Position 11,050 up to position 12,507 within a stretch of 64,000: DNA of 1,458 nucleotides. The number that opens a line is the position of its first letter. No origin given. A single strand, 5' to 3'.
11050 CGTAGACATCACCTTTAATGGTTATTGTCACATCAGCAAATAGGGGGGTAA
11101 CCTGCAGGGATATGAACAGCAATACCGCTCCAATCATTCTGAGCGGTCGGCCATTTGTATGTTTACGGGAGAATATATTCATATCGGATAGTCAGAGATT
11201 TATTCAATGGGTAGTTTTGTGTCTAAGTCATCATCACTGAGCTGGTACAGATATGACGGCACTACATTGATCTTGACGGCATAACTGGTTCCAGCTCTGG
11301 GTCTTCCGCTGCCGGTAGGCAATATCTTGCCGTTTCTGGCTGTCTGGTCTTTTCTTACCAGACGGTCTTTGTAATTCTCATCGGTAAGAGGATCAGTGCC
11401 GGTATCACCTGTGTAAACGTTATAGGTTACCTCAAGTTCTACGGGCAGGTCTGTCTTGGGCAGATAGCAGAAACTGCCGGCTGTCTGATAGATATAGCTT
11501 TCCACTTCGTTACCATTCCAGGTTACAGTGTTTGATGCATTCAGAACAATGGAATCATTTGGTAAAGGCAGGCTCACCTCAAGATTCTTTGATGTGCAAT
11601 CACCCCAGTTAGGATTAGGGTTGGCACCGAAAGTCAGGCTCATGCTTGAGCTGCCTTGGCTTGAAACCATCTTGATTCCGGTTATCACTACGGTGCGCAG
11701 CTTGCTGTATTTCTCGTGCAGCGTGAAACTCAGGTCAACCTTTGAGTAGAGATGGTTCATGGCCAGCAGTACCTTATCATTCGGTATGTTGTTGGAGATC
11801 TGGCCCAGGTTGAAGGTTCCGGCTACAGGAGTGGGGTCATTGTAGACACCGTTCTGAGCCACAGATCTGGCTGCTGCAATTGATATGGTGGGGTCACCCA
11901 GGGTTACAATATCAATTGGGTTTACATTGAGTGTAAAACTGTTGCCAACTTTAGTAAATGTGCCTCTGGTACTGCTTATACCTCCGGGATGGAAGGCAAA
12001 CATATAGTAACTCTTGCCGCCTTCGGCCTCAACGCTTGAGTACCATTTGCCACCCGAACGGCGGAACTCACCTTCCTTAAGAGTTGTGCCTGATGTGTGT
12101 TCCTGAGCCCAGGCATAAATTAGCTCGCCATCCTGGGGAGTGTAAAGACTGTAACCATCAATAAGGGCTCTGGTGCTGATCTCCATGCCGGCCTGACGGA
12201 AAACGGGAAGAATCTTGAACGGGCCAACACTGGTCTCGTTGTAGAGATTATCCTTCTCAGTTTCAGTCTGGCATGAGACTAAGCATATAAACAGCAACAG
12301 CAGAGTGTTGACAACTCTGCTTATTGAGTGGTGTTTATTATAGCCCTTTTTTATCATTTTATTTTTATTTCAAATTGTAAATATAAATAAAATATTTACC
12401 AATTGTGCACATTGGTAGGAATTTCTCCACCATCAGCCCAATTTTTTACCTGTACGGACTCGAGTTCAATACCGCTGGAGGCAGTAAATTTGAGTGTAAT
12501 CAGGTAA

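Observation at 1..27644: Outsized type V pilus-like locus: an accessory lipoprotein, eleven tandem fimbrillin-like paralogues and a terminal giant (>3,700 aa) adhesin-like gene, all on one strand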

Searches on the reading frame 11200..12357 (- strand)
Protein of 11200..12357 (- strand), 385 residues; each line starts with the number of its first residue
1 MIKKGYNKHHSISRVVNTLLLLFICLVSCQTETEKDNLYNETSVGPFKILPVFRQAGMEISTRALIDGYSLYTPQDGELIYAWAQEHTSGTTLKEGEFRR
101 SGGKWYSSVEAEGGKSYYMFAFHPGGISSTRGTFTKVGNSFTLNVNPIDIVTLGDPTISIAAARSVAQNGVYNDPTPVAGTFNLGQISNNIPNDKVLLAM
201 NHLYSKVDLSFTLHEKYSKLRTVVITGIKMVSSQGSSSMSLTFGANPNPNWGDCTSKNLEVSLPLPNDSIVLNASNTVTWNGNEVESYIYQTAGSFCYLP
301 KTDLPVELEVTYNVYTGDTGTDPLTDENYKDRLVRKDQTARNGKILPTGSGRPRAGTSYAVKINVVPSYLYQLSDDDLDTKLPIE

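Call 5: search_protein_families(library=pfam, max_evalue=0.01, proteins=[window:11200-12357:-])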
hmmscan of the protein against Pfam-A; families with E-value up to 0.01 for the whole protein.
window:11200-12357:- (385 aa): 0 families

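Call 7: search_protein_families(library=ncbifam, max_evalue=0.01, proteins=[window:11200-12357:-])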
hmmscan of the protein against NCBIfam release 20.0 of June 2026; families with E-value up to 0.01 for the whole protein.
window:11200-12357:- (385 aa): 0 families

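Call 18: search_solved_structures(query=window:11200-12357:-, max_evalue=1)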
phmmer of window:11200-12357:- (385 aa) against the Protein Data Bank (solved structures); distinct sequences matched with E-value up to 1: 0.

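Call 22: find_homologous_proteins(query=window:11200-12357:-, max_evalue=0.001)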
Query window:11200-12357:- (385 aa): 14 proteins with E <= 0.001 among 3609 candidates.
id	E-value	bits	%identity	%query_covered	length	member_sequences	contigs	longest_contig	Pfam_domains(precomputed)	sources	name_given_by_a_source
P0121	1.4e-258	875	100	100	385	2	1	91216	-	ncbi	-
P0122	8.1e-193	659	77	100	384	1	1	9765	-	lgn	-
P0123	2.6e-158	545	67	100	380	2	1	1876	-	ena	-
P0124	2.7e-149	515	63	100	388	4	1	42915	-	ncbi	-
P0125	1.5e-147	510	62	100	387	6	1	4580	-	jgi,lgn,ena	-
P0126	2.2e-140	486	60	100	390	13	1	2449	-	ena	-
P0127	3.9e-135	469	59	100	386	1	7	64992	-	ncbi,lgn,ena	-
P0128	4.3e-132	459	57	100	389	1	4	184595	-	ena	-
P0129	6.2e-130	452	56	100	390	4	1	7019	-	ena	-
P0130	1.4e-126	441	56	100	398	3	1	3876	-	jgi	jgi:hypothetical protein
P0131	2.9e-102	361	51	98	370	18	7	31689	-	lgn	-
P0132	2.8e-99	351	49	100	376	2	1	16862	-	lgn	-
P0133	1.0e-84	303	45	95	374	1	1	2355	-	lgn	-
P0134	7.3e-79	284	44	100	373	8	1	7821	-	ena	-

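Call 23: find_encoding_contigs(protein=P0121, flank=10000, max_places=3)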
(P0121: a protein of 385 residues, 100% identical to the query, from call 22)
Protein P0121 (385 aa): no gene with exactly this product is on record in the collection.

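Call 24: find_encoding_contigs(protein=P0128, flank=10000, max_places=2)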
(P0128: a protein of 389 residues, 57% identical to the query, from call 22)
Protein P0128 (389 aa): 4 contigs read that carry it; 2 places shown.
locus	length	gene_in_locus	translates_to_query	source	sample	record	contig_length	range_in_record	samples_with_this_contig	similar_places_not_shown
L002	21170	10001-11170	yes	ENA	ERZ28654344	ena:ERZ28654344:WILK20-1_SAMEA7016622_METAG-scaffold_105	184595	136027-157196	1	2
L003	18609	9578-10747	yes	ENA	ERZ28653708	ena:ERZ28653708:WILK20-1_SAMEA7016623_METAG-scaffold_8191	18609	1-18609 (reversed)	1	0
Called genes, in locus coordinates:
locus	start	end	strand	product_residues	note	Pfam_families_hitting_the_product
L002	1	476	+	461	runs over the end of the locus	-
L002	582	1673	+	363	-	PF13149:Mfa_like_1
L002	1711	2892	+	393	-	PF13149:Mfa_like_1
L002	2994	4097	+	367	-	PF13149:Mfa_like_1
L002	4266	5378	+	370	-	PF13149:Mfa_like_1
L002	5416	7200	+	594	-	PF13149:Mfa_like_1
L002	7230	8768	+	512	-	PF13149:Mfa_like_1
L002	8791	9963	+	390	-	PF13149:Mfa_like_1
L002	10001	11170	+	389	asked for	-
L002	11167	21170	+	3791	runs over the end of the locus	-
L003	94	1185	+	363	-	PF13149:Mfa_like_1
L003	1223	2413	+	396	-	-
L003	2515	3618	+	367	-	PF13149:Mfa_like_1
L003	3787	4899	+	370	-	PF13149:Mfa_like_1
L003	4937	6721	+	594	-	PF13149:Mfa_like_1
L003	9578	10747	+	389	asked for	-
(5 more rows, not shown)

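Call 25: list_cluster_members(proteins=[P0121, P0124, P0127, P0081, P0008])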
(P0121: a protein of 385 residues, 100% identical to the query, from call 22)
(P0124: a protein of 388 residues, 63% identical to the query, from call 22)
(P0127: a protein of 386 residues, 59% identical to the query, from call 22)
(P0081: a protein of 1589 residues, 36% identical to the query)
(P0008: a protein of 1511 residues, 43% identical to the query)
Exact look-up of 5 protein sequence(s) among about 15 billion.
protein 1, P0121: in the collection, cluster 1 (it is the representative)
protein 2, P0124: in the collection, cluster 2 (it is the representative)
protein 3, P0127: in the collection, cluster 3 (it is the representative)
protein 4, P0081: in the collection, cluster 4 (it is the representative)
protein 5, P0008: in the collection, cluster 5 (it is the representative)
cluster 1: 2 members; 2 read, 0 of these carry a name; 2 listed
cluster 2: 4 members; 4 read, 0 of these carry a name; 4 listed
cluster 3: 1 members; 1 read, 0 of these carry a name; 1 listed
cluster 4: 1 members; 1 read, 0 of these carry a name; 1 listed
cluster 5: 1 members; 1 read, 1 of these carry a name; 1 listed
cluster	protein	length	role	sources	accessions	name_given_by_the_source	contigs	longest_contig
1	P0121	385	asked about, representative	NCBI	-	-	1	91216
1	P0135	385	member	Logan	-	-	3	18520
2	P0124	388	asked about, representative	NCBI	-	-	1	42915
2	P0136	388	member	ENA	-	-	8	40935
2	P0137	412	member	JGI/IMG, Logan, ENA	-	-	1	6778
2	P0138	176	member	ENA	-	-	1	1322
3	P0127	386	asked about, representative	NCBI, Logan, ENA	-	-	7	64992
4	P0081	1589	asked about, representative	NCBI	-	-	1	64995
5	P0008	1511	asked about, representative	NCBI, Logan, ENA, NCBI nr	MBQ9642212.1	MAG: hypothetical protein IJV06_11735 [Bacteroidaceae bacterium] | hypothetical protein [Bacteroidaceae bacterium]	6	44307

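Call 26: find_encoding_contigs(protein=P0127, flank=10000, max_places=2)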
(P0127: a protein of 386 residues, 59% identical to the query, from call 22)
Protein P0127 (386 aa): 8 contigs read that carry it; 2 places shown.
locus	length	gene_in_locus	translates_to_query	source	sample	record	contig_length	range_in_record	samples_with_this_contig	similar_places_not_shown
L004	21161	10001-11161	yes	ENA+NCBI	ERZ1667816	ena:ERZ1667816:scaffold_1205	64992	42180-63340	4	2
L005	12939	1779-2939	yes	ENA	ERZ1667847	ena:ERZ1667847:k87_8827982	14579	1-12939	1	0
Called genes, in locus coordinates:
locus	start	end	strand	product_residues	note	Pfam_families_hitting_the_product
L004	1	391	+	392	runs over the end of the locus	-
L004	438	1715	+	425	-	-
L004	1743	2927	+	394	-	PF13149:Mfa_like_1 (weak)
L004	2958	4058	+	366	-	PF13149:Mfa_like_1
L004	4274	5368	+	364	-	PF13149:Mfa_like_1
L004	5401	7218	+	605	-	PF13149:Mfa_like_1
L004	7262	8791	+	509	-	PF13149:Mfa_like_1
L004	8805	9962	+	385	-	PF13149:Mfa_like_1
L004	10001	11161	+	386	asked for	-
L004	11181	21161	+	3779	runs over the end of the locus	-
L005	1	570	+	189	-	?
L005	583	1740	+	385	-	PF13149:Mfa_like_1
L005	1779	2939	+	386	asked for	-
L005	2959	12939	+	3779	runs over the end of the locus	-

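Call 41: predict_structure(alignment_id=A2)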
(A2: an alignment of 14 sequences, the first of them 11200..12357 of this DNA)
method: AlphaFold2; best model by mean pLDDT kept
length: 385 residues; sequences in the alignment: 14
mean_pLDDT: 75.9   pTM: 0.72
mean pLDDT of the five models: 75.9, 75.7, 75.0, 70.7, 70.1
residues with pLDDT >= 90: 101; 70-90: 185; 50-70: 32; < 50: 67
segments of 3 or more residues with pLDDT < 50: 1-23, 25-45, 58-66, 370-375, 380-385
pLDDT, mean of each block of 10 residues (from residue 1): 30 47 45 32 52 60 47 79 86 85 80 89 91 90 95 90 82 81 85 78 89 69 89 94 87 93 83 85 82 90 88 86 84 85 74 82 73 47 34
secondary structure, 60 per line:
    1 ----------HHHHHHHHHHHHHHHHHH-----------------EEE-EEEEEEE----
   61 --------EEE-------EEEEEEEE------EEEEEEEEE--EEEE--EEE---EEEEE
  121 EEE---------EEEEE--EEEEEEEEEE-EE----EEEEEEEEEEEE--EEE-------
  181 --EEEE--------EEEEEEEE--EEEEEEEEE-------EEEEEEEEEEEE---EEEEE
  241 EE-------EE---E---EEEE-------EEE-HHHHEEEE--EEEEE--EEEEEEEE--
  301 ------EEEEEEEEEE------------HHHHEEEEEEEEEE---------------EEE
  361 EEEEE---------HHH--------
elements in order: H11-28 E46-48 E50-56 E69-71 E79-86 E93-101 E104-107 E110-112 E116-123 E133-137 E140-149 E157-168 E171-173 E183-186 E195-202 E205-213 E221-232 E236-242 E259-262 E270-272 H274-277 E278-281 E284-288 E291-298 E307-316 H329-332 E333-342 E358-365

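Call 47: fold_search(model_id=the predicted structure, library=pdb)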
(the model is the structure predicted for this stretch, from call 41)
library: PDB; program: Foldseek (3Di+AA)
matches with E <= 10: 760; with E <= 0.001: 34
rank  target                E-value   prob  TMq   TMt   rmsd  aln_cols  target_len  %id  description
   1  4qb7                  1.3e-07  1.00  0.37  0.41   9.7       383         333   11  Crystal structure of a fimbrial protein (BVU_2522) from Bacteroides vulgatus ATCC 8482 at 2.55 A resolution (released 2014-07-02)
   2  3t2l                  2.0e-07  1.00  0.38  0.49   7.8       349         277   14  Crystal structure of a Putative cell adhesion protein (BF1858) from Bacteroides fragilis NCTC 9343 at 2.33 A resolution (released 2011-08-10)
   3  3sy6_A                2.5e-07  1.00  0.35  0.45   8.8       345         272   14  Crystal structure of a fimbrial protein BF1861 [Bacteroides fragilis NCTC 9343] (BF1861) from Bacteroides fragilis NCT (released 2011-08-24)
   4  3sy6_B                5.3e-07  1.00  0.34  0.45   9.3       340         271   15  Crystal structure of a fimbrial protein BF1861 [Bacteroides fragilis NCTC 9343] (BF1861) from Bacteroides fragilis NCT (released 2011-08-24)
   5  4rdb                  9.7e-07  1.00  0.25  0.29  13.2       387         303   12  Crystal structure of an immunoreactive 32 kDa antigen PG49 (PG_0181) from Porphyromonas gingivalis W83 at 1.45 A resolut (released 2014-12-03)
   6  4h40_B                9.1e-06  1.00  0.35  0.42   9.6       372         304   11  Crystal structure of a putative cell adhesion protein (BF2867) from Bacteroides fragilis NCTC 9343 at 2.57 A resolutio (released 2012-10-03)
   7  4k4k_A                1.9e-05  1.00  0.38  0.52   8.3       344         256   10  Crystal structure of a putative cell adhesion protein (BACUNI_00621) from Bacteroides uniformis ATCC 8492 at 1.67 A re (released 2013-05-01)
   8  6jzj                  3.6e-05  1.00  0.29  0.32  13.5       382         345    9  Structure of FimA type-2 (FimA2) prepilin of the type V major fimbrium (released 2020-04-15)
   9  4k4k_B                3.8e-05  1.00  0.35  0.48   9.3       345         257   10  Crystal structure of a putative cell adhesion protein (BACUNI_00621) from Bacteroides uniformis ATCC 8492 at 1.67 A re (released 2013-05-01)
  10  4eps                  3.8e-05  1.00  0.28  0.22  17.8       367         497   10  Crystal structure of a fimbrial protein (BACOVA_04982) from Bacteroides ovatus ATCC 8483 at 1.85 A resolution (released 2012-06-13)
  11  3liu_B                3.8e-05  1.00  0.28  0.29  15.0       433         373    9  Crystal structure of Putative cell adhesion protein (YP_001304840.1) from Parabacteroides distasonis ATCC 8503 at 2.05 (released 2010-02-09)
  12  3up6_A                4.0e-05  1.00  0.29  0.32   9.4       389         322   10  Crystal structure of a putative cell adhesion protein (BACOVA_04078) from Bacteroides ovatus ATCC 8483 at 2.80 A resol (released 2011-12-21)
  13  3up6_B                4.7e-05  1.00  0.28  0.31   9.4       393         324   10  Crystal structure of a putative cell adhesion protein (BACOVA_04078) from Bacteroides ovatus ATCC 8483 at 2.80 A resol (released 2011-12-21)
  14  4h40_A                6.0e-05  1.00  0.35  0.43  10.4       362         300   12  Crystal structure of a putative cell adhesion protein (BF2867) from Bacteroides fragilis NCTC 9343 at 2.57 A resolutio (released 2012-10-03)
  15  3ufi                  1.1e-04  1.00  0.28  0.37  11.4       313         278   12  Crystal structure of a putative cell adhesion protein (BACOVA_04980) from Bacteroides ovatus ATCC 8483 at 2.18 A resolut (released 2011-12-14)
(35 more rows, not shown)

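Call 51: find_related_loci(query=A2, collection=genome_contigs, flank=10000)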
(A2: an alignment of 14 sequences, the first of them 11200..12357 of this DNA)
Query A2 (385 aa) in genome_contigs; peptide patterns used: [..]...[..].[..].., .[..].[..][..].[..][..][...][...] (x = any residue, [..] = any of these).
29 stretches matched a pattern; 10 encode a relative of the query (tblastn E <= 1e-3); 10 distinct loci.
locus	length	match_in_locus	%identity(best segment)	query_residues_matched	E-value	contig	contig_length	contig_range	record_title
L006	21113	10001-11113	43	1-385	5e-84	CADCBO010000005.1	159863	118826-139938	MAG: uncultured Bacteroidales bacterium isolate RUG14495 genome assembly, contig: RUG14495_asm_5, whole genome shotgun s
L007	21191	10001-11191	29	1-385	5e-35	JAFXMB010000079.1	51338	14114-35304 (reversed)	MAG: Bacteroidaceae bacterium isolate RGIG6538 Sheep_Reticulum-3__c498505, whole genome shotgun sequence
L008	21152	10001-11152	31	4-385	6e-34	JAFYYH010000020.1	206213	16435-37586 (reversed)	MAG: Bacteroidaceae bacterium isolate RGIG7532 Water_buffalos_Omasum-1__c544411, whole genome shotgun sequence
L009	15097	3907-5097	28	1-385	2e-33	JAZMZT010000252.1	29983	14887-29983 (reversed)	MAG: Bacteroidaceae bacterium isolate T1900044749_TS20190415.MAGScoT_cleanbin_000040 SGB_2167_k141_1098836, whole genome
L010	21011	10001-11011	29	96-385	1e-25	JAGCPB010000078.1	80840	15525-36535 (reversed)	MAG: Bacteroidaceae bacterium isolate RGIG9993 Yak_Reticulum-4__c610261, whole genome shotgun sequence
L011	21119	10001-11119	28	19-385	1e-23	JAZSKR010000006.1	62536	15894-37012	MAG: Bacteroidaceae bacterium isolate T1900044560_TS20190026.MAGScoT_cleanbin_000001 SGB_357_k141_2019125, whole genome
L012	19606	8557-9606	25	7-379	9e-13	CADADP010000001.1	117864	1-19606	MAG: uncultured Bacteroidales bacterium isolate RUG13202 genome assembly, contig: RUG13202_asm_1, whole genome shotgun s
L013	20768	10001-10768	22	90-379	5e-12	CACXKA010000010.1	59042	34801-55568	MAG: uncultured Bacteroidales bacterium isolate RUG11335 genome assembly, contig: RUG11335_asm_10, whole genome shotgun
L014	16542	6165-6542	35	251-380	1e-9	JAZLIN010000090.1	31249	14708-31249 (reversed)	MAG: Prevotella sp. isolate T1900044978_TA20190040.MAGScoT_cleanbin_000021 SGB_4050_k141_2305625, whole genome shotgun s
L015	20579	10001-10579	25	174-379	2e-9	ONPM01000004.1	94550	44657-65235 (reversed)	uncultured Prevotella sp. isolate RUG515 genome assembly, contig: scaffold_401, whole genome shotgun sequence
